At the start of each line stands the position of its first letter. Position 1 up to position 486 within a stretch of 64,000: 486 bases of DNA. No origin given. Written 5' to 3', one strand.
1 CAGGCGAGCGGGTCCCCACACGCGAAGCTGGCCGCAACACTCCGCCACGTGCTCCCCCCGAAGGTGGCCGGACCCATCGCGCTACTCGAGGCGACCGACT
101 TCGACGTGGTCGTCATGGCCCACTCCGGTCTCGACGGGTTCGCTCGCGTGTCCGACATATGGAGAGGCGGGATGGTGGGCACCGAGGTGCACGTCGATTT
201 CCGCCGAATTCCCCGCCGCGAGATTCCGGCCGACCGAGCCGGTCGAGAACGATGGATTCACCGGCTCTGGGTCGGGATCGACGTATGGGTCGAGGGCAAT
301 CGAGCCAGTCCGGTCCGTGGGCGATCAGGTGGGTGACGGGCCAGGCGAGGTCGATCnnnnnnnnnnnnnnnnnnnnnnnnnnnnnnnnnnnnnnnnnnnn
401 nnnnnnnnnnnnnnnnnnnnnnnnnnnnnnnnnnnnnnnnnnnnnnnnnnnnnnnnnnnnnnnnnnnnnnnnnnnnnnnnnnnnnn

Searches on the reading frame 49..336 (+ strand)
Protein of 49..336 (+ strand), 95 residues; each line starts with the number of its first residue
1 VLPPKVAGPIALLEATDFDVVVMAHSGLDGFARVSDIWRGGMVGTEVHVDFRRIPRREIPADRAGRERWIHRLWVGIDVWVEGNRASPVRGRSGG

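Call 3: search_protein_families(library=pfam, proteins=[window:49-336:+], max_evalue=0.01)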
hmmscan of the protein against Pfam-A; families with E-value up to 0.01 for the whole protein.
window:49-336:+ (95 aa): 1 family
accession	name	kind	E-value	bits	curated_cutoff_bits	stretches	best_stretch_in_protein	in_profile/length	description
PF16076.10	Acyltransf_C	-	0.00045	20.5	26.5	1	45-76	8-39/74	Acyltransferase C-terminus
